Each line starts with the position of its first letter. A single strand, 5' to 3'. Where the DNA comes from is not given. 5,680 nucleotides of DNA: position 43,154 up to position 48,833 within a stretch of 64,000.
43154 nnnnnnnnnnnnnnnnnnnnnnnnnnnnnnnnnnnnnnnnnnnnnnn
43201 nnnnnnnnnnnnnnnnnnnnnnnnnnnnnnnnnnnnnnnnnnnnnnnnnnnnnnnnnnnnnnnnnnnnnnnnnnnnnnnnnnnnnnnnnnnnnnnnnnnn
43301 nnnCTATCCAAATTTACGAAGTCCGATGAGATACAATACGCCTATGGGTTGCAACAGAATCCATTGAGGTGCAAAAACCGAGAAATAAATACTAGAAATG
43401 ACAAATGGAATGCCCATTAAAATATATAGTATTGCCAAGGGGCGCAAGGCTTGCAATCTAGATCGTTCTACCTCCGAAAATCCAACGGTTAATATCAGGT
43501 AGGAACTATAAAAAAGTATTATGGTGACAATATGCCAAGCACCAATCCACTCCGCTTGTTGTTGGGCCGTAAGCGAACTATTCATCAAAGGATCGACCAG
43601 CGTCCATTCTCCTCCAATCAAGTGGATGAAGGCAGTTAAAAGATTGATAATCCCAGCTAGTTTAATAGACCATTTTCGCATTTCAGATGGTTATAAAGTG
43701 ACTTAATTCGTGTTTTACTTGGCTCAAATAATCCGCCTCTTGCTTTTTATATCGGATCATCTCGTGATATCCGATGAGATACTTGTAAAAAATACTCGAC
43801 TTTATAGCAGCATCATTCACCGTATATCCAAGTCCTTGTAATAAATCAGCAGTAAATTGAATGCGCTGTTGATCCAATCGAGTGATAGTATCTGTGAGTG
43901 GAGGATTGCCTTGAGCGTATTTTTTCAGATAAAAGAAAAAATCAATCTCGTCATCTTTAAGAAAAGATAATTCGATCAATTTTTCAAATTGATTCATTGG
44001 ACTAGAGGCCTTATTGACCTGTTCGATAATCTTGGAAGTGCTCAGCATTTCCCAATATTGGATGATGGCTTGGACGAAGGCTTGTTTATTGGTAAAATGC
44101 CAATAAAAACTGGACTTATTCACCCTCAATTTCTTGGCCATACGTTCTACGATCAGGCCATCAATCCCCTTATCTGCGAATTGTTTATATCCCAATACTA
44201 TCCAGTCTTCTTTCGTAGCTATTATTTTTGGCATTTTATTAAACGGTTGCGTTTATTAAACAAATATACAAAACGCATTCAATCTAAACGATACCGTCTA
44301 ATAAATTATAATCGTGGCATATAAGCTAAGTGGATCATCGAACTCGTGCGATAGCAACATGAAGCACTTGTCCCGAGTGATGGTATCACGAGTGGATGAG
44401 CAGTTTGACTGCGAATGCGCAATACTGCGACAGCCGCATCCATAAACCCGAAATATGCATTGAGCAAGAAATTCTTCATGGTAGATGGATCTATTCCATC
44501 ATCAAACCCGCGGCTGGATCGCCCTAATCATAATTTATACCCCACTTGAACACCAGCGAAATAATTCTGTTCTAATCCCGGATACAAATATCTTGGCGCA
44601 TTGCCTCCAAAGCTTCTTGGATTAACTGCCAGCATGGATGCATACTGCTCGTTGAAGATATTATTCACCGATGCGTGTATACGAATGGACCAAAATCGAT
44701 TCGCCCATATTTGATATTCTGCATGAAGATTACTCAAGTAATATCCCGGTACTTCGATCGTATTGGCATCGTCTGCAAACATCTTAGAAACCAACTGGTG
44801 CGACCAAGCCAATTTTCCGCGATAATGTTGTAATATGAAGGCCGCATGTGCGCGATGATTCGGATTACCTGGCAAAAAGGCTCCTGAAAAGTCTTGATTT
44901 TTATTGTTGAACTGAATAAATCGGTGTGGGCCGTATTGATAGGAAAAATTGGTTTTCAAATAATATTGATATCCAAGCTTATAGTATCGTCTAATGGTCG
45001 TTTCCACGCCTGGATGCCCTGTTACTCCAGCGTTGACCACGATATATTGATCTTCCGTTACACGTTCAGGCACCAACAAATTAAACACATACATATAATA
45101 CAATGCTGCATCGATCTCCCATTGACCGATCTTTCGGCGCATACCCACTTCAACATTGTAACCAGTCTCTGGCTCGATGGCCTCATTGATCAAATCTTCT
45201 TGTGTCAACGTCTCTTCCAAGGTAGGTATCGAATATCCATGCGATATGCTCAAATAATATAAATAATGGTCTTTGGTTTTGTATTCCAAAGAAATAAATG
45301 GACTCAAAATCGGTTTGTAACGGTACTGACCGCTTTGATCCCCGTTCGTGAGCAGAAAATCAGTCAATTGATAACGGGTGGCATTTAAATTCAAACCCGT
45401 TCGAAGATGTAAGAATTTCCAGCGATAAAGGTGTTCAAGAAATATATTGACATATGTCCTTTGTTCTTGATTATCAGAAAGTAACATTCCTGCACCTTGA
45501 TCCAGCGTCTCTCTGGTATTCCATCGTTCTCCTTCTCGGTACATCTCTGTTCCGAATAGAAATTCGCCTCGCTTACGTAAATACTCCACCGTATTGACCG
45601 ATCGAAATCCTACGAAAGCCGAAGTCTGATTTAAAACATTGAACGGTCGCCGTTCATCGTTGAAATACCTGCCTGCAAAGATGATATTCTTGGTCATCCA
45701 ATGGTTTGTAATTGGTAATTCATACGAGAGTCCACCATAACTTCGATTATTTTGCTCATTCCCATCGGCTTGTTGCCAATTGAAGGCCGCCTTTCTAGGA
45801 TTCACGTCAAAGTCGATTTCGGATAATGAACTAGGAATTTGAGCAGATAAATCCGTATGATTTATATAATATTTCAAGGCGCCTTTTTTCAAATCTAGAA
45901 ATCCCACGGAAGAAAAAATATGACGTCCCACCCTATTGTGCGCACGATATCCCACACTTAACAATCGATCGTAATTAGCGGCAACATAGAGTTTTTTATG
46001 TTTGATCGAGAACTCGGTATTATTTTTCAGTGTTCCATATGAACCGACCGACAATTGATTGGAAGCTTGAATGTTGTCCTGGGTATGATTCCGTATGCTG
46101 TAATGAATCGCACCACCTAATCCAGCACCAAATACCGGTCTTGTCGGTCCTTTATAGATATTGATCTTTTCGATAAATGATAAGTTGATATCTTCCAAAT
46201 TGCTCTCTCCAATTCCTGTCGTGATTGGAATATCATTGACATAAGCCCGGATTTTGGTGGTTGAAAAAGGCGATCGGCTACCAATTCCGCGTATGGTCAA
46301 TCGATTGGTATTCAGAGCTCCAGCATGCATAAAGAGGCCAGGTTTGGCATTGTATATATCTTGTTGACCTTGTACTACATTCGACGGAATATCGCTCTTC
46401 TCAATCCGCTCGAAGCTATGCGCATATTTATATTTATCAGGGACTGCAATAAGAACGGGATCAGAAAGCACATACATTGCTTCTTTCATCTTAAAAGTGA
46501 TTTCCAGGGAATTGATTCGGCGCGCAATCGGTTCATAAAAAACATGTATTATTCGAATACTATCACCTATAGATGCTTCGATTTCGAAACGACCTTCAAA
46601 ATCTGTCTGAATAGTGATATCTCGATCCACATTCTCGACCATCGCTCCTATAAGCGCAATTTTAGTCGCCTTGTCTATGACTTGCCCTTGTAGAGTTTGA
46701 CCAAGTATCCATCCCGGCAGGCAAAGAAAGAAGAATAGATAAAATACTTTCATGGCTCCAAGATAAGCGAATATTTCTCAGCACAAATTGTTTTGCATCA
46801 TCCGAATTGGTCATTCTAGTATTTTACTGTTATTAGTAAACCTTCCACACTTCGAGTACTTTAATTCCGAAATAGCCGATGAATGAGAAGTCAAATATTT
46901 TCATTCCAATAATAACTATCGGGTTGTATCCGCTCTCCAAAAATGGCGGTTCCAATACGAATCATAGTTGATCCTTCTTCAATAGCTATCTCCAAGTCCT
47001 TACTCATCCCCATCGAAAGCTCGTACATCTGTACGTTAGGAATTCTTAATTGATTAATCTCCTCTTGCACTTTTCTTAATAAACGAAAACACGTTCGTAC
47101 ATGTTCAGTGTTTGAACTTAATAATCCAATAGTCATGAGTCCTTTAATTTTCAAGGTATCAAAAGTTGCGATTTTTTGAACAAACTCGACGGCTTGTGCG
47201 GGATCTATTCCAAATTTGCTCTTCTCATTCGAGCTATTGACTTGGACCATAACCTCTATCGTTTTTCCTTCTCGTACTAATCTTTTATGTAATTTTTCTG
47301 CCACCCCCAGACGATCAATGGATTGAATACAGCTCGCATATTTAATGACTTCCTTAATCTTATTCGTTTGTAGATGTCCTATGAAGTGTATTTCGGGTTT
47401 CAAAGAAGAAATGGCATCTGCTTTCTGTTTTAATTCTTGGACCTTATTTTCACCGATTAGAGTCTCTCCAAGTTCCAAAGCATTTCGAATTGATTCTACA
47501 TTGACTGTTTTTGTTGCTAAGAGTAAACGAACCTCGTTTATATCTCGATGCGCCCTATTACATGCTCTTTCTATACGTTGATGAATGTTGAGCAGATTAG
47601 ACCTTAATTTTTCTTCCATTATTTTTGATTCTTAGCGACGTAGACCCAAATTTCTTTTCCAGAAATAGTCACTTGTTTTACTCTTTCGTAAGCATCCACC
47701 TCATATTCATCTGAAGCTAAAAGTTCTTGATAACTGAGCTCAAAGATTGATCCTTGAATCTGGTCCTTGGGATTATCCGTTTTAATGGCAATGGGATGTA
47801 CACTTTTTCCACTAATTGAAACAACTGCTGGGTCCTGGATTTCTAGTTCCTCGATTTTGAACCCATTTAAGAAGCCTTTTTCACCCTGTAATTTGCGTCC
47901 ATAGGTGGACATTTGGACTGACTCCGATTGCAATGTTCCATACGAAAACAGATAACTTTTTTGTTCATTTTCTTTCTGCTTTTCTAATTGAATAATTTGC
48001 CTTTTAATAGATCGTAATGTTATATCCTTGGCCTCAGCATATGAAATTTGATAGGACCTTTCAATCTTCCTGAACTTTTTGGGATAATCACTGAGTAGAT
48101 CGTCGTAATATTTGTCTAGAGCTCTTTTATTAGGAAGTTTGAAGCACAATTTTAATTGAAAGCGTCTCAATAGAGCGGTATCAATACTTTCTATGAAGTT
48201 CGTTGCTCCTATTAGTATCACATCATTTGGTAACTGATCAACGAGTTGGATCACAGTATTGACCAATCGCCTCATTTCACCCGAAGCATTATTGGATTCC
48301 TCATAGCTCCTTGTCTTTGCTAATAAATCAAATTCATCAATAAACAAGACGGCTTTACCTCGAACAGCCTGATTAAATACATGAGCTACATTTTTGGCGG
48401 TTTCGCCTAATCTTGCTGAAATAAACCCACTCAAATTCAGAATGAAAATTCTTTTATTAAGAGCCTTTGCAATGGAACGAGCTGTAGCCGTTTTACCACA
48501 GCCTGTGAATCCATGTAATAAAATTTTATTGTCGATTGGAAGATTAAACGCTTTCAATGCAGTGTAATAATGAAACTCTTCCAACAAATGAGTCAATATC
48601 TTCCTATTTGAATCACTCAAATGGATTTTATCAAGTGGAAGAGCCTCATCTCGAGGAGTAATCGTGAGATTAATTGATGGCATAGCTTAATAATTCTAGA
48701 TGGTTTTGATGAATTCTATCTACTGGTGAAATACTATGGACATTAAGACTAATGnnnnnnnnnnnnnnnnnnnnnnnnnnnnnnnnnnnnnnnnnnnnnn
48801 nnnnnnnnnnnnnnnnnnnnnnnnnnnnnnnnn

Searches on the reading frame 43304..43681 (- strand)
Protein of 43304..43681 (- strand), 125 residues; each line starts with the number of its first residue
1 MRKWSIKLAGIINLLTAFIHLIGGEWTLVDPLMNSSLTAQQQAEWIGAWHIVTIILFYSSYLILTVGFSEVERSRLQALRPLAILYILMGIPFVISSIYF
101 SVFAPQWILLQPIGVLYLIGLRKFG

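Call 29: search_protein_families(library=pfam, proteins=[window:43304-43681:-], max_evalue=0.01)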
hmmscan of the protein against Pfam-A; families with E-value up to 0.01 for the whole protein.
window:43304-43681:- (125 aa): 1 family
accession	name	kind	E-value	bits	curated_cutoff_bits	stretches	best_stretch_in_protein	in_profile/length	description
PF07885.22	Ion_trans_2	-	3.7e-05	24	22.5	1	49-97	23-69/79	Ion channel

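Call 79: search_protein_families(library=ncbifam, proteins=[window:43304-43681:-], max_evalue=1)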
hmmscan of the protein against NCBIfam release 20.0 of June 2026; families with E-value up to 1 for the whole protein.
window:43304-43681:- (125 aa): 1 family
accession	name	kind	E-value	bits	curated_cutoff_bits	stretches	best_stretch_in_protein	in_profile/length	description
NF002568.0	PRK02201.1-3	equivalog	0.27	9.8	570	1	60-118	529-587/607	membrane protein insertase YidC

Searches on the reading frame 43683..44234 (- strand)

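Call 16: search_protein_families(library=pfam, proteins=[window:43683-44234:-])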
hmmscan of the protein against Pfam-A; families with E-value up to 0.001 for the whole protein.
window:43683-44234:- (183 aa): 1 family
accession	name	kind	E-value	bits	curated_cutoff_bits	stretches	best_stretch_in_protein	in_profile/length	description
PF00440.29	TetR_N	-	7.5e-10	38.9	24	1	16-57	6-47/47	Bacterial regulatory proteins, tetR family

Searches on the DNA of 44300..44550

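Call 61: search_rna_families(source=window, start=44300, end=44550, threshold=evalue, max_evalue=10, show_alignments=2)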
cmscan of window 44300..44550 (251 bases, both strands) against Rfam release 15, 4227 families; matches with E-value up to 10: 0.
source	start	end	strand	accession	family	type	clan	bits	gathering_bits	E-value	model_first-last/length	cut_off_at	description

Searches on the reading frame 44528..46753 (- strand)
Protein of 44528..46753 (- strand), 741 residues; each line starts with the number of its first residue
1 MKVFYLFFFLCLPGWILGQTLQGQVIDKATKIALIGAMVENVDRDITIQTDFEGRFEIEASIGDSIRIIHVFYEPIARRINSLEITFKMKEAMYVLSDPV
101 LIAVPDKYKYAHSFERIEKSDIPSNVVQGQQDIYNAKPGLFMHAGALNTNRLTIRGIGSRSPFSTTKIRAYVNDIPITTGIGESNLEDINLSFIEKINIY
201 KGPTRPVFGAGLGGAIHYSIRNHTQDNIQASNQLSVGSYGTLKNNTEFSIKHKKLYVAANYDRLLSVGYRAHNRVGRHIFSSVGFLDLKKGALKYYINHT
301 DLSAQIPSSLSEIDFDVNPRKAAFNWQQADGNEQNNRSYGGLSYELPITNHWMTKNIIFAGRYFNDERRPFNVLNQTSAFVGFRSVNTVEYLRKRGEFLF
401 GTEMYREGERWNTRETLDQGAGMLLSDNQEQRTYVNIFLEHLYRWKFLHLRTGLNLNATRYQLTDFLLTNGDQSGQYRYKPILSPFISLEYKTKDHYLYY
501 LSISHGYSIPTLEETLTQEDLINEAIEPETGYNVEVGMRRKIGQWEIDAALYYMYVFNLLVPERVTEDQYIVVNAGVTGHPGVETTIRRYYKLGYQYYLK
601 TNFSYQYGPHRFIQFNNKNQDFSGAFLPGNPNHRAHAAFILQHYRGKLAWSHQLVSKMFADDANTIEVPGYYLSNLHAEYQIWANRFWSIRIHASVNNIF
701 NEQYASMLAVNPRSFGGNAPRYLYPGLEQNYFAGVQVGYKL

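Call 16: search_protein_families(library=pfam, proteins=[window:44528-46753:-])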
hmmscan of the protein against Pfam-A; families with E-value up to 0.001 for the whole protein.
window:44528-46753:- (741 aa): 3 families
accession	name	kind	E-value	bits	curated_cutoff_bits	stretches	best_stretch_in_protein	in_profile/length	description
PF00593.30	TonB_dep_Rec_b-barrel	-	9.3e-27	95.4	27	1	317-699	42-436/436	TonB dependent receptor-like, beta-barrel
PF07715.20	Plug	-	3.4e-09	37.6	23.9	1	110-214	5-105/107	TonB-dependent Receptor Plug Domain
PF13715.12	CarbopepD_reg_2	-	0.00074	19.9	32.2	0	21-91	1-78/88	CarboxypepD_reg-like domain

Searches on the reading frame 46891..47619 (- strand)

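Call 29: search_protein_families(library=pfam, proteins=[window:46891-47619:-], max_evalue=0.01)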
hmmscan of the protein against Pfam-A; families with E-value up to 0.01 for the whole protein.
window:46891-47619:- (242 aa): 2 families
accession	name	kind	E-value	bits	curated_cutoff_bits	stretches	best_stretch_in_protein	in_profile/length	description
PF01168.26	Ala_racemase_N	-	1.1e-18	68.3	24.1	1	12-229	6-218/220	Alanine racemase, N-terminal domain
PF02784.22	Orn_Arg_deC_N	-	0.00029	20.7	23.4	1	80-204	76-198/247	Pyridoxal-dependent decarboxylase, pyridoxal binding domain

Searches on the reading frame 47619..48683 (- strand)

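Call 38: search_protein_families(library=pfam, proteins=[window:47619-48683:-], max_evalue=0.001)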
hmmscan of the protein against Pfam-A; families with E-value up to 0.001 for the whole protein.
window:47619-48683:- (354 aa): 8 families
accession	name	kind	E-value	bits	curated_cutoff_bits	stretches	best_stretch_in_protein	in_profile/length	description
PF00004.35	AAA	-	2.5e-29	102.8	21.2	1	54-182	1-130/131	ATPase family associated with various cellular activities (AAA)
PF07728.20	AAA_5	-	1.9e-08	34.9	22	1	54-175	2-139/139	AAA domain (dynein-related subfamily)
PF06094.17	GGACT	-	6.8e-08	33.5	22.8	1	245-352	1-104/120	Gamma-glutamyl cyclotransferase, AIG2-like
PF13401.12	AAA_22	-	9e-06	26.5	27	0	54-108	8-59/130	AAA domain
PF01443.25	Viral_helicase1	-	6.1e-05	23.4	21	1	54-121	1-71/228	Viral superfamily 1 RNA helicase core domain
PF13173.12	AAA_14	-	8.4e-05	23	27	1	54-164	5-102/129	AAA domain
PF13191.12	AAA_16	-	0.00042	21.3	32.6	0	54-153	27-129/167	AAA ATPase domain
PF05496.18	RuvB_N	-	0.00064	19.9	27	0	52-124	34-99/159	Holliday junction DNA helicase RuvB P-loop domain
